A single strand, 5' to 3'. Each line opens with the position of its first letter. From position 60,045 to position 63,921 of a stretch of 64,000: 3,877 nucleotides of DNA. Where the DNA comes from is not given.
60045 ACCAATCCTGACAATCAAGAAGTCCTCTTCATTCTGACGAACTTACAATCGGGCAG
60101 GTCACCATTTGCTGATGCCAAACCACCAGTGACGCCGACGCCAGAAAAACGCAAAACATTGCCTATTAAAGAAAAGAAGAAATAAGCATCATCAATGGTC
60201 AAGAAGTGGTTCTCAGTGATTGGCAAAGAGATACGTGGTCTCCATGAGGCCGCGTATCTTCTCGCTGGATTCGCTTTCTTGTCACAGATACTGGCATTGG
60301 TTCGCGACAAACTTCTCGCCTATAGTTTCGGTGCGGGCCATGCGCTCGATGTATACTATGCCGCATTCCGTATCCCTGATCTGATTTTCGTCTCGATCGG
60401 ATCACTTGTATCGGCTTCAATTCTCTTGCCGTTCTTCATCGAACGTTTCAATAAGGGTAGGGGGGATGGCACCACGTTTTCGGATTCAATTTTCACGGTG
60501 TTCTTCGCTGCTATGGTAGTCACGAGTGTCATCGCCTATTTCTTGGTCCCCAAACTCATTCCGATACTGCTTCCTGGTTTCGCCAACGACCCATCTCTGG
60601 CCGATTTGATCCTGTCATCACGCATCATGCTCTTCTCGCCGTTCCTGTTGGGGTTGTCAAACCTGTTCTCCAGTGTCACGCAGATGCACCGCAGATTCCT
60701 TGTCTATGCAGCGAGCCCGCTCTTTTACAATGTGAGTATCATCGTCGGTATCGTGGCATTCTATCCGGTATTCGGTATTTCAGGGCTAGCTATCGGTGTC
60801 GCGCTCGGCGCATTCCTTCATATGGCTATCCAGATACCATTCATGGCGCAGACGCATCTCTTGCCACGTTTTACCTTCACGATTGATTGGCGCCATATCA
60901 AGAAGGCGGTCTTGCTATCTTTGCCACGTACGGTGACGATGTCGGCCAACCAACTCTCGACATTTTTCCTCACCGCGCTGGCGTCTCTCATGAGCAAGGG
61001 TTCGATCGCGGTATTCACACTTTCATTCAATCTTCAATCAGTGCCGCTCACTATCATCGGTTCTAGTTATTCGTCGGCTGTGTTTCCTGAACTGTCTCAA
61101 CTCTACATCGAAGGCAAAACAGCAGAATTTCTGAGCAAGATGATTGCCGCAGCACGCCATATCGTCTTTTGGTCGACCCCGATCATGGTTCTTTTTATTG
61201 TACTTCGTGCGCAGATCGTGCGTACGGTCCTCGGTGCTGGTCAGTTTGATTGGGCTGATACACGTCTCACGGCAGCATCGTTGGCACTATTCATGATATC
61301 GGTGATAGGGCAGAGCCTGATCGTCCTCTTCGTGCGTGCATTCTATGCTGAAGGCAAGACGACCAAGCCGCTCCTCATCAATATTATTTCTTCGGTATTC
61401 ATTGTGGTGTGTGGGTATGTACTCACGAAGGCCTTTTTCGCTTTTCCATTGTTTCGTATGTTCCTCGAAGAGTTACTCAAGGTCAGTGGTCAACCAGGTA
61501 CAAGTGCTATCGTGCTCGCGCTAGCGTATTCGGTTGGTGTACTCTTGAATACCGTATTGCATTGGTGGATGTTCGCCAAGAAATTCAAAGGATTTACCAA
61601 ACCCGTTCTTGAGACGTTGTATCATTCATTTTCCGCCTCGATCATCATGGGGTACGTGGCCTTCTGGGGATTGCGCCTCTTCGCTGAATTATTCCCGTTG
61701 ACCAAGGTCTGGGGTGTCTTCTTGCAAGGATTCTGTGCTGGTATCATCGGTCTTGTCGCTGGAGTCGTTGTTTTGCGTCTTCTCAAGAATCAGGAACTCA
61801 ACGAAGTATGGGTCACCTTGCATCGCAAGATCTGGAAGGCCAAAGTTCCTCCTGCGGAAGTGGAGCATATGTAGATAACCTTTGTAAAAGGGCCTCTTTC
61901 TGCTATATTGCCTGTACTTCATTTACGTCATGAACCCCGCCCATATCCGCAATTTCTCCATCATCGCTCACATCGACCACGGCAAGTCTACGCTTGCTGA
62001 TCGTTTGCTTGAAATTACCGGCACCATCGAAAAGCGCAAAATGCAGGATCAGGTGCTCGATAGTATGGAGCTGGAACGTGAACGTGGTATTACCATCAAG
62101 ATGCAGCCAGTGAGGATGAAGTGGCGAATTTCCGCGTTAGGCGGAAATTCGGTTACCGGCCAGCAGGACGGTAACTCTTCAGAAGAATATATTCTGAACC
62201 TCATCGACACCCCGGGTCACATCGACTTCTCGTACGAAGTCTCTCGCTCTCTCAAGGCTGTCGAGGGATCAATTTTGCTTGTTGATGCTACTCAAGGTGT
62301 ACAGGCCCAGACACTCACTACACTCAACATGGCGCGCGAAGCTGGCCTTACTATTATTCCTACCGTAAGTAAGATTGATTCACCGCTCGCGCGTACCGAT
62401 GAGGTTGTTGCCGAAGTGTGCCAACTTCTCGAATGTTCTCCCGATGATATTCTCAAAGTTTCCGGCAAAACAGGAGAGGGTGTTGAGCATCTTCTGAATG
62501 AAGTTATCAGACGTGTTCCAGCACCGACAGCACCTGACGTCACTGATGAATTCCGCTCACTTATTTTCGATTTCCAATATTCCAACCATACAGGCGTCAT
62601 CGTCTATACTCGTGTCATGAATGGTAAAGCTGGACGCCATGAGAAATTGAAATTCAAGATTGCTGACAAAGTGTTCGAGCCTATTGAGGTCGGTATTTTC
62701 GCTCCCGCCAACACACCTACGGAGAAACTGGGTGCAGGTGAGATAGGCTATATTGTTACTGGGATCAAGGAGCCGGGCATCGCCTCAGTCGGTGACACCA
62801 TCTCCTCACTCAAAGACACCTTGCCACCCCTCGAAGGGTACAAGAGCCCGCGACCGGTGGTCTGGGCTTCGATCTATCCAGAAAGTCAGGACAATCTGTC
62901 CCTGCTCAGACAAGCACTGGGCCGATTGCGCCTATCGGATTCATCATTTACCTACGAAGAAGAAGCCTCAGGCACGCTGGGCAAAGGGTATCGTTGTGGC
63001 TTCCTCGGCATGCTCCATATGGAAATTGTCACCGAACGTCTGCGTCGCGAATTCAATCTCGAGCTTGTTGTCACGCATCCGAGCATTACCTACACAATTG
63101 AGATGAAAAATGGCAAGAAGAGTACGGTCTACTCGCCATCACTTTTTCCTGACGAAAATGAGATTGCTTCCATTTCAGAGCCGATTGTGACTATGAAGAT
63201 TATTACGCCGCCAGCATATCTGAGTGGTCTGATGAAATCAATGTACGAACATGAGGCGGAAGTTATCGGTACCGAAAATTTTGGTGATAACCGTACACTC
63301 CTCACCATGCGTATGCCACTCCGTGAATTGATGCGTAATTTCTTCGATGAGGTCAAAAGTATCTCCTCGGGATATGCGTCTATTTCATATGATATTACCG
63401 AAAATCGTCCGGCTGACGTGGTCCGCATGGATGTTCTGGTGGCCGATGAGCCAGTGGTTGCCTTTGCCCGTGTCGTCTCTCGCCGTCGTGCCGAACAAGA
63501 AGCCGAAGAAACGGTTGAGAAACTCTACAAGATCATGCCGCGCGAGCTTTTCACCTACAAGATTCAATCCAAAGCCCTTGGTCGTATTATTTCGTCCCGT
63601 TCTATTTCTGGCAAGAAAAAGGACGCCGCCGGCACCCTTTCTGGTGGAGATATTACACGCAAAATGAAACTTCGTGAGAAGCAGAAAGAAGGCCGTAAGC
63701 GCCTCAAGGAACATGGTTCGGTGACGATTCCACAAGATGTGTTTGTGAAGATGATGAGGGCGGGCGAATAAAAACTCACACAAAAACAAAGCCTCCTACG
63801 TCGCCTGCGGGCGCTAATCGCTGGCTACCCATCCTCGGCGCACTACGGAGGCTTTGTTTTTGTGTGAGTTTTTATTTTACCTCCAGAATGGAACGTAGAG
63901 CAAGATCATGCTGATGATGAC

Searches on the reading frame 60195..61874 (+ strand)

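Call 47: search_protein_families(library=pfam, proteins=[window:60195-61874:+], max_evalue=0.00001)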
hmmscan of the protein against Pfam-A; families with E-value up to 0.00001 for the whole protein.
window:60195-61874:+ (559 aa): 1 family
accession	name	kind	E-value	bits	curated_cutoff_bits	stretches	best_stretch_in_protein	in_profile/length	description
PF03023.19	MurJ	-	2.9e-63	214.5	27.4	1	41-502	1-443/451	Lipid II flippase MurJ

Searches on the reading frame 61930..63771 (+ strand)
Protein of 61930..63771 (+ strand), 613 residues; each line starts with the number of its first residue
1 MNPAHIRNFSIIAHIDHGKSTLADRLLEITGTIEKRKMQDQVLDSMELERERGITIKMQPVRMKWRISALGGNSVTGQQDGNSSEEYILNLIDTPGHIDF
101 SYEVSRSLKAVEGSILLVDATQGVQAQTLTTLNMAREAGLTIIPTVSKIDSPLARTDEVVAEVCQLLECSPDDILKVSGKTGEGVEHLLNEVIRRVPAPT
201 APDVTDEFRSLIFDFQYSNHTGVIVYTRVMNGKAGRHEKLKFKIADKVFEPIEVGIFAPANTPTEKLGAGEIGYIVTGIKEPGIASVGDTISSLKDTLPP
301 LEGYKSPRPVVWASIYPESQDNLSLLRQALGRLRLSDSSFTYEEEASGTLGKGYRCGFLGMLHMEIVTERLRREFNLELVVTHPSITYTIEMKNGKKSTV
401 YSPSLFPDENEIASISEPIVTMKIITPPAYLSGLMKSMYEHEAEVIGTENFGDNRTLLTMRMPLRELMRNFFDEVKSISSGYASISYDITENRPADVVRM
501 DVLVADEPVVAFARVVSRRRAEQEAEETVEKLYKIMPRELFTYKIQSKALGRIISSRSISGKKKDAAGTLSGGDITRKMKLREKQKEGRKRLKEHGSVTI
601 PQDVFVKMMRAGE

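Call 47: search_protein_families(library=pfam, proteins=[window:61930-63771:+], max_evalue=0.00001)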
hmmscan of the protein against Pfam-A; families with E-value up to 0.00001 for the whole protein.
window:61930-63771:+ (613 aa): 4 families
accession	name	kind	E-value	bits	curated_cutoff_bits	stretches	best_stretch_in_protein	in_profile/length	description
PF00009.33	GTP_EFTU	-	5e-52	176.7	26.5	1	5-197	2-187/188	Elongation factor Tu GTP binding domain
PF06421.17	LepA_C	-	5.3e-27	94.5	29.7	1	505-609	2-106/107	GTP-binding protein LepA C-terminus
PF00679.30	EFG_C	-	1e-14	54.8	27.9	1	415-497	2-83/89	Elongation factor G C-terminus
PF14492.12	EFG_III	-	5.8e-08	33.1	27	1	307-381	2-73/75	Elongation Factor G, domain III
